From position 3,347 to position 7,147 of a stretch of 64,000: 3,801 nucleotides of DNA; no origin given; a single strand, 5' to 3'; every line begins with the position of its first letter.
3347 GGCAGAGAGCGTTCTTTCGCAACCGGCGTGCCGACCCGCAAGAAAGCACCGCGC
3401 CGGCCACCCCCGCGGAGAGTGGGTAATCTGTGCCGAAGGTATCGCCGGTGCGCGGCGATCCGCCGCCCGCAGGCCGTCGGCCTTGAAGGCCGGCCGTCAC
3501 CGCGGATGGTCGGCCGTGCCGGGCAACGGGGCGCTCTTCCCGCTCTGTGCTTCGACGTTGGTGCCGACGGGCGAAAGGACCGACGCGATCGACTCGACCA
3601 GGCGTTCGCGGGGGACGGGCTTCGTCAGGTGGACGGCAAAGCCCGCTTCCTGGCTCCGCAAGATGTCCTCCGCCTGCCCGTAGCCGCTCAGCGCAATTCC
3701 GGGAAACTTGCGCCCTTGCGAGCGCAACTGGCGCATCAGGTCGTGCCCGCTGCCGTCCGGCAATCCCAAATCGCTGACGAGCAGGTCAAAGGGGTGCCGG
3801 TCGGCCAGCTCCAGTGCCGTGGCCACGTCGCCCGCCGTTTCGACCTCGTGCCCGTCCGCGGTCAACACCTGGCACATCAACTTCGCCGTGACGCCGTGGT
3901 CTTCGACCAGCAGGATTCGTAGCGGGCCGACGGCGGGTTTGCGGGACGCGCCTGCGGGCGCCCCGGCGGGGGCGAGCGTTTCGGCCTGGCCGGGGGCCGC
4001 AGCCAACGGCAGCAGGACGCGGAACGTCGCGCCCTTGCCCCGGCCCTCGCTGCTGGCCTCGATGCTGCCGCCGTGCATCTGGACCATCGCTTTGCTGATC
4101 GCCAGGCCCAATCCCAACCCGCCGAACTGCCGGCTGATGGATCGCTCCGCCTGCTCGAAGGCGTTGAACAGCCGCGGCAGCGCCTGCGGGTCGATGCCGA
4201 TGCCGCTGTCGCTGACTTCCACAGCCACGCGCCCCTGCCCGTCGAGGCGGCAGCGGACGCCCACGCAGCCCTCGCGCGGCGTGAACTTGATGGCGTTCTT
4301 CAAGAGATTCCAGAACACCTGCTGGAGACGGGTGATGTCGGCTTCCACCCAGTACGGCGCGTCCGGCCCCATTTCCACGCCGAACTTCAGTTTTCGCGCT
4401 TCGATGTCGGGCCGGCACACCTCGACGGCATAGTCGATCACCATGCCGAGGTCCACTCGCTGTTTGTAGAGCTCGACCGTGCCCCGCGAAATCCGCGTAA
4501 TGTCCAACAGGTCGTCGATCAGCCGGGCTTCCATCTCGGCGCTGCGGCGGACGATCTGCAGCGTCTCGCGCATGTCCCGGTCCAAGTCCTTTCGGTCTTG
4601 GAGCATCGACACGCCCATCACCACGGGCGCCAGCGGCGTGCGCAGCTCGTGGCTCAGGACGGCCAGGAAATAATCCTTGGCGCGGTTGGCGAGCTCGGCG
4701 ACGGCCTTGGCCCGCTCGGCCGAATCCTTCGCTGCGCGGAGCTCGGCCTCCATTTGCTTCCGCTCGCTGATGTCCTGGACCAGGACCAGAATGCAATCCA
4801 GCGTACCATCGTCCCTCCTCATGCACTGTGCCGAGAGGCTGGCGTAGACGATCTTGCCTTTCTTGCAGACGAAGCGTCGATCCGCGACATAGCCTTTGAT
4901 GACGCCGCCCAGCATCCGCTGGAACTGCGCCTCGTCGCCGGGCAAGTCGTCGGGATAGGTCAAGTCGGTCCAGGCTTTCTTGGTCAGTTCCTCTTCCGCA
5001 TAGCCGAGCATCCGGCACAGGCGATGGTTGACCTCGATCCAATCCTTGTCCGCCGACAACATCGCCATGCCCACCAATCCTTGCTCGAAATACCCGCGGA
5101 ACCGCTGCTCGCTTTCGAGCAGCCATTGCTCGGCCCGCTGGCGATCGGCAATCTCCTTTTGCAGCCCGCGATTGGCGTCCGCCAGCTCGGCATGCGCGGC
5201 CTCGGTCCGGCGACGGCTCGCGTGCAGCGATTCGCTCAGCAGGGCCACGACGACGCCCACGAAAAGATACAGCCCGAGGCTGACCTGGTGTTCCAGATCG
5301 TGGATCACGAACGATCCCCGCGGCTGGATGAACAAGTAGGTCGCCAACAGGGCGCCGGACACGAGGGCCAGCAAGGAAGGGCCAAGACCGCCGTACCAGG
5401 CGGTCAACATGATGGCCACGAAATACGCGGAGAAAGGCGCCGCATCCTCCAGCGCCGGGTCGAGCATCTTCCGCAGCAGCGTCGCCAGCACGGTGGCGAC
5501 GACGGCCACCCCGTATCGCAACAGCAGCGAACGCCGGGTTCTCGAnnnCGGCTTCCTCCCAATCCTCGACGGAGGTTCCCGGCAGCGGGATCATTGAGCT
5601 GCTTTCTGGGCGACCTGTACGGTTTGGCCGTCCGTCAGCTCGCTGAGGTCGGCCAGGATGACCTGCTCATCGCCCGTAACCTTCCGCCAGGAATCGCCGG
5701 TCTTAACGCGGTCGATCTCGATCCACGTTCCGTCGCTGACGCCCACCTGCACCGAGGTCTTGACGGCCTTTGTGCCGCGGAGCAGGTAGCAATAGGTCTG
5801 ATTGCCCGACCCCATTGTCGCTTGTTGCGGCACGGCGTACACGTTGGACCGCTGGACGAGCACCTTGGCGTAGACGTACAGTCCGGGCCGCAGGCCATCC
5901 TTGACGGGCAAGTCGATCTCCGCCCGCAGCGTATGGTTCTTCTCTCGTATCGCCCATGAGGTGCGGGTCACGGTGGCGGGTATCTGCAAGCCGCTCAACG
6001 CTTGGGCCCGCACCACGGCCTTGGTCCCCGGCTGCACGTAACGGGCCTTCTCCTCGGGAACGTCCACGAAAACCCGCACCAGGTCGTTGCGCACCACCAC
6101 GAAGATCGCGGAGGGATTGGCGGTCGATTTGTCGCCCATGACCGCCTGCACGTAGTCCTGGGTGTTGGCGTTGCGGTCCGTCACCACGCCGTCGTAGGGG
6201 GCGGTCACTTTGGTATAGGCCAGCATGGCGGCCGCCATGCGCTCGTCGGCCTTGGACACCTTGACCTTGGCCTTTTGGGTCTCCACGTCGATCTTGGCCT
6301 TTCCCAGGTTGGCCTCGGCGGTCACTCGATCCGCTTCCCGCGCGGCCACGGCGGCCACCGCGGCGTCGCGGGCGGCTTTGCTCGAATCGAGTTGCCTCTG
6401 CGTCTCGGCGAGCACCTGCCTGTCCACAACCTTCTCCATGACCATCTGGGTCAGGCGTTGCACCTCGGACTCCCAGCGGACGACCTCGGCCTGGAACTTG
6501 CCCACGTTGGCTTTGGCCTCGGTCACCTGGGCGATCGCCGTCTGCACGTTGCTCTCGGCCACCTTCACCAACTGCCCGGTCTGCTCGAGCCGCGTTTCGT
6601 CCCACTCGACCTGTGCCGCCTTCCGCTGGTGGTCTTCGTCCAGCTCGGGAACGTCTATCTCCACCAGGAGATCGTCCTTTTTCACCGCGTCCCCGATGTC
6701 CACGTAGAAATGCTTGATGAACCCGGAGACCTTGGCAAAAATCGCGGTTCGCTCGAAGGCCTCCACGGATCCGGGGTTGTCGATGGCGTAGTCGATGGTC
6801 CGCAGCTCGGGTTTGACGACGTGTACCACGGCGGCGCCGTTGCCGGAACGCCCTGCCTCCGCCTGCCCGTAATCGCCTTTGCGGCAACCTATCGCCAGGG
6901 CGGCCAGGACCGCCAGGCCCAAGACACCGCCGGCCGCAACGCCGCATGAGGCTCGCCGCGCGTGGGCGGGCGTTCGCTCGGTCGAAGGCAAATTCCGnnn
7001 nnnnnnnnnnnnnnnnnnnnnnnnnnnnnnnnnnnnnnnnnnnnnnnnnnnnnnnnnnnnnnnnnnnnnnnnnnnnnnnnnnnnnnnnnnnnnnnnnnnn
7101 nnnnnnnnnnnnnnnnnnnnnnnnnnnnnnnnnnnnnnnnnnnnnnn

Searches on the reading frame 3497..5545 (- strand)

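Call 73: search_protein_families(library=pfam, proteins=[window:3497-5545:-], max_evalue=0.0001)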
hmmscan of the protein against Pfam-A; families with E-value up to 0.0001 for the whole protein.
window:3497-5545:- (682 aa): 8 families
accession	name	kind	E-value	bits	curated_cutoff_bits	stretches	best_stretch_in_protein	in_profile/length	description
PF02518.31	HATPase_c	-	1.4e-29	103.2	26.4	1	403-515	2-110/111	Histidine kinase-, DNA gyrase B-, and HSP90-like ATPase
PF13493.11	DUF4118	-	4.1e-23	81.6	28.4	1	11-115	1-105/107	Domain of unknown function (DUF4118)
PF00072.30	Response_reg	-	8e-21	74.7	30.2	1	544-653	1-110/111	Response regulator receiver domain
PF00512.31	HisKA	-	4.2e-15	56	26.9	1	290-354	2-65/66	His Kinase A (phospho-acceptor) domain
PF08447.18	PAS_3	-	1.8e-11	44.5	25.6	1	170-253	2-86/89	PAS fold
PF13426.13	PAS_9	-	1.9e-07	31.7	27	1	159-261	3-103/103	PAS domain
PF00989.32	PAS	-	4.4e-06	27.1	22.6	1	158-259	12-113/113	PAS fold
PF08448.16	PAS_4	-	5.8e-05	23.7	23.1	0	158-264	6-110/110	PAS fold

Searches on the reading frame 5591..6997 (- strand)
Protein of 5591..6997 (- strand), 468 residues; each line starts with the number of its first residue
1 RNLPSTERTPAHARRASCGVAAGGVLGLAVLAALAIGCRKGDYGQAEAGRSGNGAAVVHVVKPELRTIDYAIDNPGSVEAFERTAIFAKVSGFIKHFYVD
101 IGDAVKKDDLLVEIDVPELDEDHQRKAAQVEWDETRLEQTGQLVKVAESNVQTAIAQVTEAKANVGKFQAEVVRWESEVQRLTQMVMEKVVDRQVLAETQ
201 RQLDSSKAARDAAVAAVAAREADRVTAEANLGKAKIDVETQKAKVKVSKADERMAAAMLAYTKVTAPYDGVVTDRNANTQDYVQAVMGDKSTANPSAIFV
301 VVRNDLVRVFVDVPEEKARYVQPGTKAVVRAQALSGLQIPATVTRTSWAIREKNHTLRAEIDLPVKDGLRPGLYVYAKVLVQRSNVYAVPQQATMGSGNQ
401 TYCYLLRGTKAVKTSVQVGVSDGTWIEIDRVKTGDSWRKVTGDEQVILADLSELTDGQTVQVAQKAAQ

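Call 73: search_protein_families(library=pfam, proteins=[window:5591-6997:-], max_evalue=0.0001)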
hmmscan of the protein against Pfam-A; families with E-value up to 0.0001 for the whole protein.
window:5591-6997:- (468 aa): 2 families
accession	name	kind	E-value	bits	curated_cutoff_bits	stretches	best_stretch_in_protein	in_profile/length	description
PF16576.10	HlyD_D23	-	1.2e-14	54.6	30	1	260-375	107-214/214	Barrel-sandwich domain of CusB or HlyD membrane-fusion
PF13437.12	HlyD_3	-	3e-09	38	22.2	1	263-372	1-106/106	HlyD family secretion protein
